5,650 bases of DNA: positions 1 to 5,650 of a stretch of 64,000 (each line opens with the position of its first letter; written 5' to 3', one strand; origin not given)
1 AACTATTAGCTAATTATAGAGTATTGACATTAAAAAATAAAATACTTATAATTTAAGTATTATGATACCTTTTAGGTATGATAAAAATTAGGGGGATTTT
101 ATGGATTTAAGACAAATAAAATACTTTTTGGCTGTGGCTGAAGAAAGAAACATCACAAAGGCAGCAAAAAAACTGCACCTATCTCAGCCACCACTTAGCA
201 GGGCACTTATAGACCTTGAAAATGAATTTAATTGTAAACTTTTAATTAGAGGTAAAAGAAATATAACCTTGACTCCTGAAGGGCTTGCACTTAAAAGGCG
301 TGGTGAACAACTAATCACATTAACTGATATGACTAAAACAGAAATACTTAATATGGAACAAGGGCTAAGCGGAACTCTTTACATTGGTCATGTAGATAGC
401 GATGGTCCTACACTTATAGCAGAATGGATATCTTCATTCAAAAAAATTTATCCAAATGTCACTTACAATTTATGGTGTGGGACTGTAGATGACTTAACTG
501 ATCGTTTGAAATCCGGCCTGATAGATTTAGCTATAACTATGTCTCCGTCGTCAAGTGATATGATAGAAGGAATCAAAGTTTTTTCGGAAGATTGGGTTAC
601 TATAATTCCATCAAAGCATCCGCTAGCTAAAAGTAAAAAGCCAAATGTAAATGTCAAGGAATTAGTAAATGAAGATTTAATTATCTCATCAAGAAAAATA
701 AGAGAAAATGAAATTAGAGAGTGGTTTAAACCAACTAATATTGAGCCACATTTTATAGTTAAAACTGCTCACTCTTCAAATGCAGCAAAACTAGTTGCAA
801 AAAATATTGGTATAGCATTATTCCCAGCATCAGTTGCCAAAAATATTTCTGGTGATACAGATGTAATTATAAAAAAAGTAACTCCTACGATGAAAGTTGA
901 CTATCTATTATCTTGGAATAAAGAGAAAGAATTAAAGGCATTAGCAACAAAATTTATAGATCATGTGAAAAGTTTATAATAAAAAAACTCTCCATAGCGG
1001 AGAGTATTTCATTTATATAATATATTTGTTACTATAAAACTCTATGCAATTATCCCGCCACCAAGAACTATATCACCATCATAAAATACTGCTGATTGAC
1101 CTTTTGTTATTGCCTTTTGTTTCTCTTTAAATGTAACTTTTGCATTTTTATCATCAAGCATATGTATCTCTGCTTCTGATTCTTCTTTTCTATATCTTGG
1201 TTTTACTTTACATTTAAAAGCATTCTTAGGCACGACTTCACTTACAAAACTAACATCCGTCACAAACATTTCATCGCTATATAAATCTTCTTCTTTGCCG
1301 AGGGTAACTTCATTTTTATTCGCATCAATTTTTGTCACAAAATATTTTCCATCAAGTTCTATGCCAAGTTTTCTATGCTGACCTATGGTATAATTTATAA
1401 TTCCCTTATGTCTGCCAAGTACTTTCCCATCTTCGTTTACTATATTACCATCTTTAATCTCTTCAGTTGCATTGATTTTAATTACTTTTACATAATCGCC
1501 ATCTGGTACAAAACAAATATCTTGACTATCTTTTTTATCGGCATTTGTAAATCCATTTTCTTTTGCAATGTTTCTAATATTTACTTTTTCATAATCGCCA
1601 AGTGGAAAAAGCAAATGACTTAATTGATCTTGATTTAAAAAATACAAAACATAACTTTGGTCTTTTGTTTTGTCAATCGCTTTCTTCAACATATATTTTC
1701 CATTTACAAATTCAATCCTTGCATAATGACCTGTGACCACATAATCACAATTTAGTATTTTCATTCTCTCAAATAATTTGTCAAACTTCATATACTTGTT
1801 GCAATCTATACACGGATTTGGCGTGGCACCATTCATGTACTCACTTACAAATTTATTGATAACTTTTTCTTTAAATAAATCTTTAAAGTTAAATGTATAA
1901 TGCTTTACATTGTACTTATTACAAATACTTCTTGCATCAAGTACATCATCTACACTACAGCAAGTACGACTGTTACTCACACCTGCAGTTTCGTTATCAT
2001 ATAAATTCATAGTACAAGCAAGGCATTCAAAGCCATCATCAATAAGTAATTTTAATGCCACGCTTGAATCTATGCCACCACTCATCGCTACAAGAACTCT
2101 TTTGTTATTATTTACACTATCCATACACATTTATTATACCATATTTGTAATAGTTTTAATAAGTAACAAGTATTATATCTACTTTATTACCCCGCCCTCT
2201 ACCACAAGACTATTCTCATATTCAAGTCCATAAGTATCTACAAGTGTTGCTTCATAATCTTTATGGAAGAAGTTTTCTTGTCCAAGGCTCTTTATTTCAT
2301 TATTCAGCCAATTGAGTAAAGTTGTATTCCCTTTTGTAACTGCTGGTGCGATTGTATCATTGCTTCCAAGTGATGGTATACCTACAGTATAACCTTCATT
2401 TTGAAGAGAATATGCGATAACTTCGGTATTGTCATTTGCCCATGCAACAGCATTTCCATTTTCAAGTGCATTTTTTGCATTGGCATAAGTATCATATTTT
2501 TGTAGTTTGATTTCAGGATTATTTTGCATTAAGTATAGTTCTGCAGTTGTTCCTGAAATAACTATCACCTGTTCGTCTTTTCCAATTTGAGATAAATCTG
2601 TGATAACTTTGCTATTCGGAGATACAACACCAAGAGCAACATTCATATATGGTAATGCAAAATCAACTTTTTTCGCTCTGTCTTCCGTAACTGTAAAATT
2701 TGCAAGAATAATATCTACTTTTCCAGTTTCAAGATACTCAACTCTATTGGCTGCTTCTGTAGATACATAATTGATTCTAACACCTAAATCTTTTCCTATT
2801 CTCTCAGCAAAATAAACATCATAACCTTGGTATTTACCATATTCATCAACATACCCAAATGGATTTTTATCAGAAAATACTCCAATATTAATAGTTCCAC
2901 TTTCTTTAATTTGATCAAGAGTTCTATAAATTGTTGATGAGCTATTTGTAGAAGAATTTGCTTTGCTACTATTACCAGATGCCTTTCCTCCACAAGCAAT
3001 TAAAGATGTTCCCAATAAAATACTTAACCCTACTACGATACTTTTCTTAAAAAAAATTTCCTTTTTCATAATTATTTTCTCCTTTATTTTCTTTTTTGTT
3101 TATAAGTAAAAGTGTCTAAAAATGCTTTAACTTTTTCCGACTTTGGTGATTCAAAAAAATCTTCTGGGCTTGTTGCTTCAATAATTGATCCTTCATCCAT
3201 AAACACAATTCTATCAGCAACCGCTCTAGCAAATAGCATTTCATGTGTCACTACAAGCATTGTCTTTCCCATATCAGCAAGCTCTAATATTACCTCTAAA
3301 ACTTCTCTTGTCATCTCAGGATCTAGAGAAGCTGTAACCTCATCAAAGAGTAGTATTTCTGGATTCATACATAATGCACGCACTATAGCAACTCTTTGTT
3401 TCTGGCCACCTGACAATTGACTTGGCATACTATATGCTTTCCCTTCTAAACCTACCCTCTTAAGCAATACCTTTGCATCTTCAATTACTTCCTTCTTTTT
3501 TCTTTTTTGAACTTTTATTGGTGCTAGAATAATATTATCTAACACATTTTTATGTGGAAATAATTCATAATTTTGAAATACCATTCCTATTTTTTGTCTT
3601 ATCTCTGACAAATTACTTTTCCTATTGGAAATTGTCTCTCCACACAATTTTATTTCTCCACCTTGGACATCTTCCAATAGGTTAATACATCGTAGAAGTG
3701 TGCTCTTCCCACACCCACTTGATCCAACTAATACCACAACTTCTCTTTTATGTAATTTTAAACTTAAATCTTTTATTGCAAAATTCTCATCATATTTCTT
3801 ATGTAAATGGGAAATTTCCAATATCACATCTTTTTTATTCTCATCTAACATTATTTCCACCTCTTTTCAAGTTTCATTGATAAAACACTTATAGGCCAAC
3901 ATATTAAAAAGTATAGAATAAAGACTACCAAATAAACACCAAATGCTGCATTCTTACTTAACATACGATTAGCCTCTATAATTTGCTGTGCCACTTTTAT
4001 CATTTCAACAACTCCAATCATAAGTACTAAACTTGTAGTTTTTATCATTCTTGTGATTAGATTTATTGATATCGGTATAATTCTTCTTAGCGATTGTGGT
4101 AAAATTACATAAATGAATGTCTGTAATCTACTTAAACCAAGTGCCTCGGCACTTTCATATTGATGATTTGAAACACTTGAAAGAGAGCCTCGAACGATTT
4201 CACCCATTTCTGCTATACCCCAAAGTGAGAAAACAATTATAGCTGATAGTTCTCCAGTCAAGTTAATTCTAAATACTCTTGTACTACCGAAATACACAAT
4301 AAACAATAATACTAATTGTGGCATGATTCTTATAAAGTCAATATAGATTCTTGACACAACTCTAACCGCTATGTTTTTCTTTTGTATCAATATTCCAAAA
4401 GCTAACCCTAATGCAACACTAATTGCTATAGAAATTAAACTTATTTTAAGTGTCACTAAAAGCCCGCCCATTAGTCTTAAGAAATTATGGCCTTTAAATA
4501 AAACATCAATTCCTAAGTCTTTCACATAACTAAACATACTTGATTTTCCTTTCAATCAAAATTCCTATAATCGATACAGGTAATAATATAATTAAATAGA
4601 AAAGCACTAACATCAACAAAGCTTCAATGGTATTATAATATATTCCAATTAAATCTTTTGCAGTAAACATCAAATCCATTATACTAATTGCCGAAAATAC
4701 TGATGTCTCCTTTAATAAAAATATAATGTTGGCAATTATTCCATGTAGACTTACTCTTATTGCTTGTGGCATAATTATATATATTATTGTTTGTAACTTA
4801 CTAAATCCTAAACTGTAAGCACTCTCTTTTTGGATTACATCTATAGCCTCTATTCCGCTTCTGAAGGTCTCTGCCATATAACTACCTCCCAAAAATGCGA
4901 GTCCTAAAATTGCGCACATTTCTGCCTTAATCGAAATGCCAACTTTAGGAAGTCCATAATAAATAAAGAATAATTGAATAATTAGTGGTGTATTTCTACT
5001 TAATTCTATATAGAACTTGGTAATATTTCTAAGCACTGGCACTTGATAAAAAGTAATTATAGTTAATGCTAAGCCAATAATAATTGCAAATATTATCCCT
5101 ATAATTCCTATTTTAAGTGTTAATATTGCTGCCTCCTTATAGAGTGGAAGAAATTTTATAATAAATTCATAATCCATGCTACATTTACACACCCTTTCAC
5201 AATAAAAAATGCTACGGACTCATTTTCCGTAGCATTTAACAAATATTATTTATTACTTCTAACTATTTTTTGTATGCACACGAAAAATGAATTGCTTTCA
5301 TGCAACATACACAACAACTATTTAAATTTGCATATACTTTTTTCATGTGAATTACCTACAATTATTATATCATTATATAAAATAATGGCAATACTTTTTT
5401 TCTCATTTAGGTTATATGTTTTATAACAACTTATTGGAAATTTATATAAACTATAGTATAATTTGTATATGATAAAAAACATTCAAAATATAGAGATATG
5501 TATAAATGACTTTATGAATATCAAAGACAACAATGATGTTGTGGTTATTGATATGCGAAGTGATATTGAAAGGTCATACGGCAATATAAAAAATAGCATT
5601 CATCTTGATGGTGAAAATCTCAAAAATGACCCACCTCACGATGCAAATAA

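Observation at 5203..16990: The two attenuators are paralogous: one 27-codon scaffold with swapped regulatory codons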

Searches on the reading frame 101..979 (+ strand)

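Call 13: search_protein_families(library=ncbifam, proteins=[window:101-979:+])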
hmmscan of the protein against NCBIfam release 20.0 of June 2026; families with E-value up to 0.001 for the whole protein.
window:101-979:+ (292 aa): 53 families (the best 25 are shown)
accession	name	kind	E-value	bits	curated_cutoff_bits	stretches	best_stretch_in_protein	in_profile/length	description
NF047520.1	trans_act_CidR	equivalog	1.9e-48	165.1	415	1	1-291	1-290/292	cidABC operon transcriptional activator CidR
NF045775.1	acetoin_reg_AlsR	exception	1.6e-43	149.3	430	1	1-290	1-289/290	acetoin biosynthesis transcriptional regulator AlsR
NF053705.1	TransRegGltCGpos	equivalog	1.6e-43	149.1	350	1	1-290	1-290/300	glutamate biosynthesis transcriptional regulator GltC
NF007385.0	PRK09906.1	equivalog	1.2e-42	146.1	356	1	1-290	1-288/296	DNA-binding transcriptional regulator HcaR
NF040786.1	LysR_Sec_metab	equivalog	1.2e-37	129.5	250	1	1-290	1-295/298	selenium metabolism-associated LysR family transcriptional regulator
NF008416.0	PRK11242.1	equivalog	3e-37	128.5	277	1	1-289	1-287/300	transcriptional regulator CynR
NF047711.1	PutUtilRegPtrR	equivalog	1e-31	110.1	400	1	1-282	1-276/283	putrescine utilization regulator PtrR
NF008722.0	PRK11716.1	equivalog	2.5e-31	108.8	246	1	1-255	1-255/293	HTH-type transcriptional activator IlvY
TIGR03339.1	phn_lysR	subfamily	3.5e-30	105.2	341.1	1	5-286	1-276/279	aminoethylphosphonate catabolism associated LysR family transcriptional regulator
NF007439.0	PRK09986.1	equivalog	5.1e-30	104.9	290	1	2-280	8-286/296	LysR family transcriptional regulator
NF008410.0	PRK11233.1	equivalog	1.2e-27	96.8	309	1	1-282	1-280/305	nitrogen assimilation transcriptional regulator NAC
NF008361.0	PRK11151.1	equivalog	7e-27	94.5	329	1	1-265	1-265/305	DNA-binding transcriptional regulator OxyR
NF040709.1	benzoate_BenM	exception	1.3e-26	93.6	600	1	1-245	1-247/299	benzoate utilization transcription regulator BenM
NF040710.1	benzoate_CatM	exception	8e-26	91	580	1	1-246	1-248/293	cis,cis-muconate-binding transcription regulator CatM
NF047354.1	trans_reg_GltC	equivalog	2e-24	86.7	300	1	1-245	1-241/290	glutamate biosynthesis transcriptional regulator GltC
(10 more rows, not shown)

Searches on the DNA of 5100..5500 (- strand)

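Call 29: search_rna_families(source=window, start=5100, end=5500, threshold=evalue, max_evalue=10)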
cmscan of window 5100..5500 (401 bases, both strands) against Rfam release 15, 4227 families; matches with E-value up to 10: 8.
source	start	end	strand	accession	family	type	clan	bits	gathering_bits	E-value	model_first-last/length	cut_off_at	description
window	5199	5279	-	RF02371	PyrG_leader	Cis-reg; leader;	-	19.2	65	4.3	1-78/78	no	PyrG leader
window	5200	5261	+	RF02068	STnc480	Gene; sRNA;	-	17.6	72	6.4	1-72/72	no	Enterobacterial sRNA STnc480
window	5418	5451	-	RF01352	CRISPR-DR43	Gene; CRISPR;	CL00014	16.8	35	5.3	1-29/29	no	CRISPR RNA direct repeat element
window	5404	5452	+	RF01711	Lnt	Cis-reg;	-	16.3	55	7.5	1-63/63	no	Lnt RNA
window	5203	5279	+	RF02077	STnc220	Gene; sRNA;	-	15.8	60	6.6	1-79/79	no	Salmonella enterica sRNA STnc220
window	5138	5235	-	RF01431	snoR135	Gene; snRNA; snoRNA; HACA-box;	-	15.7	45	0.99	1-143/143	no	small nucleolar RNA snoR135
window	5207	5237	-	RF03790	MIR8008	Gene; miRNA;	-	15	66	3.7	9-45/55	no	MIR8008 microRNA precursor family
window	5207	5271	-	RF01477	rli43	Gene; sRNA;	-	12.6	100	1.1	96-170/255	no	Listeria sRNA rli43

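Call 49: build_rna_model(alignment_id=A3, structure=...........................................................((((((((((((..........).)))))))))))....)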
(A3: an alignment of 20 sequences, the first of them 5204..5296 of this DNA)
Model R1 built from alignment A3 (20 sequences, 98 columns); structure: as given.
model positions 90; base pairs 12; branch points 0; effective number of sequences 2.36; information 0.633 bits per position. Calibrated on 0.2 Mb of random sequence (short: E-values are rough).
structure used (alignment columns):
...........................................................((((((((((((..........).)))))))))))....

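Call 50: search_with_rna_model(model_id=R1, source=window, filters=off, max_evalue=10)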
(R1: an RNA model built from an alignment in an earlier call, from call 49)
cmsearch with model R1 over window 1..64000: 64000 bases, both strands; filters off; matches with E-value up to 10: 33.
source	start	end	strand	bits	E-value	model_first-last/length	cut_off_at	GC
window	5203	5295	-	98.7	6.7e-16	1-90/90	no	0.27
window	16810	16896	-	81.2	1.2e-12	1-90/90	no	0.29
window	16775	16849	+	29.4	0.005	1-90/90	no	0.29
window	59828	59904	-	23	0.077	1-90/90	no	0.26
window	5162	5241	+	21.9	0.12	1-90/90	no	0.32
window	5258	5343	+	18.1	0.62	1-90/90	no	0.26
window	46477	46570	-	18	0.65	1-90/90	no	0.24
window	43520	43588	+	17.5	0.79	1-90/90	no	0.23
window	17216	17285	+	17.4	0.85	1-90/90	no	0.23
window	6804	6885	-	17.1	0.94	1-90/90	no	0.21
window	166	271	-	16.7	1.1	1-90/90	no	0.32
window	20933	21018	-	16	1.5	1-90/90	no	0.27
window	35541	35634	-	15.3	2.1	1-90/90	no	0.3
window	20002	20102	+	15.1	2.3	1-90/90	no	0.3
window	8628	8711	+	15.1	2.3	1-90/90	no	0.23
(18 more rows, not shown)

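Call 51: search_with_rna_model(model_id=R1, sources=[L011, L012, L014, L015, L016, L017, L018, L019, L020, L021, L022, L023, L024, L025, L026, L027, L028, L029, L030, L031, L032, L001, L002], max_evalue=1)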
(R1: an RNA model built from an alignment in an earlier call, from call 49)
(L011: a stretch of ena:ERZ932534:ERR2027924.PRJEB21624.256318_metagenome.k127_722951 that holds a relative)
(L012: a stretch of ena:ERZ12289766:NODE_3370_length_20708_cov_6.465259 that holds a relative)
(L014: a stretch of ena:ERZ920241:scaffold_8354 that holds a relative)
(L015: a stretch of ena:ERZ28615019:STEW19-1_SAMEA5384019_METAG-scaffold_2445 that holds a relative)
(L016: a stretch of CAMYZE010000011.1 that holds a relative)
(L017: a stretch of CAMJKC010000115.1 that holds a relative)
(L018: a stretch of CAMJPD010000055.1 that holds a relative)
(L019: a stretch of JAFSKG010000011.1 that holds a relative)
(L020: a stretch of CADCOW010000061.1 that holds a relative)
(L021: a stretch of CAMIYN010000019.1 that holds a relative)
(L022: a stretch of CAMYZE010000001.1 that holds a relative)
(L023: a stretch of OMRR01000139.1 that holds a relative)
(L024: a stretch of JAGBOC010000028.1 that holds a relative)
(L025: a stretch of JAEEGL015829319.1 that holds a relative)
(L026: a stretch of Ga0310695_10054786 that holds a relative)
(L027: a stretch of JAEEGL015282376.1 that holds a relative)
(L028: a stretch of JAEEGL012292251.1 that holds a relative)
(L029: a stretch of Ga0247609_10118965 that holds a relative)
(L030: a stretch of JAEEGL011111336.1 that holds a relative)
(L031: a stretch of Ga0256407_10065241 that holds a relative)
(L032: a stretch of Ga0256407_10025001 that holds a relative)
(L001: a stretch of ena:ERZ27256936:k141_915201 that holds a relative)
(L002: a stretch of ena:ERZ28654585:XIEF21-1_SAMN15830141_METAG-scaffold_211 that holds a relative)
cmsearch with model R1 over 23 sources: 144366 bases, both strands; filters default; matches with E-value up to 1: 51.
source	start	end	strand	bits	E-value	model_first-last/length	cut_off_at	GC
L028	1024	1116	-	99.8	9.1e-16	1-90/90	no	0.27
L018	1512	1604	+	98.7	1.5e-15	1-90/90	no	0.27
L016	6197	6289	+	98.3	1.8e-15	1-90/90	no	0.26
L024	218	310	-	95.5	6e-15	1-90/90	no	0.27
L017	4098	4189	-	94.4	9.5e-15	1-90/90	no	0.25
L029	1368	1460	-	93.6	1.3e-14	1-90/90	no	0.27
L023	696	786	-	92.2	2.4e-14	1-90/90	no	0.3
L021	6351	6443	+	91.1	3.9e-14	1-90/90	no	0.24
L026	1409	1495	-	88.5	1.2e-13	1-90/90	no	0.3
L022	2570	2656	+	87.1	2.2e-13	1-90/90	no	0.3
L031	3093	3181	-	86.6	2.7e-13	1-90/90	no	0.28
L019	1219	1305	-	85.3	4.7e-13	1-90/90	no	0.31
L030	1275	1362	+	82.1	1.8e-12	1-90/90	no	0.25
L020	6749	6836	+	81.8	2e-12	1-90/90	no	0.26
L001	2895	2981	+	81.1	2.7e-12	1-90/90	no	0.29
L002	2895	2981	+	81.1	2.7e-12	1-90/90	no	0.29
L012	1385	1471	+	80.3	3.9e-12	1-90/90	no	0.3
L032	633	718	+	79.5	5.5e-12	1-90/90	no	0.26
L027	7508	7594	-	77.8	1.1e-11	1-90/90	no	0.28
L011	1391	1486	+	74.9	3.9e-11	1-90/90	no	0.25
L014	521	608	+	73.4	7.5e-11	1-90/90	no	0.3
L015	471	558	+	73.4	7.5e-11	1-90/90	no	0.3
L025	2042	2079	-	40.3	0.0001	56-90/90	5'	0.37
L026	1356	1450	+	38.4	0.00024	1-90/90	no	0.26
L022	2615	2709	-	38.2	0.00026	1-90/90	no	0.28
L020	6794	6888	-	37.8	0.0003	1-90/90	no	0.25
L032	681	759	-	36.2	0.0006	1-90/90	no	0.33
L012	1433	1516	-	36.2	0.00061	1-90/90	no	0.31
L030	1320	1403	-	36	0.00067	1-90/90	no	0.24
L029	1328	1407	+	35.1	0.00097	1-90/90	no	0.3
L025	1989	2079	+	33.6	0.0019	1-86/90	3'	0.3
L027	7464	7545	+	31.8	0.004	1-90/90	no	0.3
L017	4064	4136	+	30.8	0.0062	1-90/90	no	0.27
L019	1166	1260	+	30.3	0.0076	1-90/90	no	0.28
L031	3040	3134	+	30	0.0088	1-90/90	no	0.27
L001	2942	3016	-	29.4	0.011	1-90/90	no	0.29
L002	2942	3016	-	29.4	0.011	1-90/90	no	0.29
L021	6405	6492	-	26.2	0.044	1-90/90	no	0.26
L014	568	652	-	24.7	0.083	1-90/90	no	0.26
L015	518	602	-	24.7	0.083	1-90/90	no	0.26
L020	6653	6729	-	22.4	0.22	1-90/90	no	0.19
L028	982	1062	+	22.4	0.22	1-90/90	no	0.28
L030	1182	1255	-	22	0.26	1-90/90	no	0.24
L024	176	256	+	21.6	0.31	1-90/90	no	0.31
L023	653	734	+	20.5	0.5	1-90/90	no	0.4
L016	7321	7401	+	19.6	0.73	1-90/90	no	0.26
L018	1407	1476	-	19.2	0.86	1-90/90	no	0.21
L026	456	524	-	19.2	0.89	1-90/90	no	0.29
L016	6193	6277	-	19.1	0.92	1-90/90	no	0.27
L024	346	415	+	19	0.93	1-90/90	no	0.21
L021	6321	6388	-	19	0.94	1-90/90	no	0.25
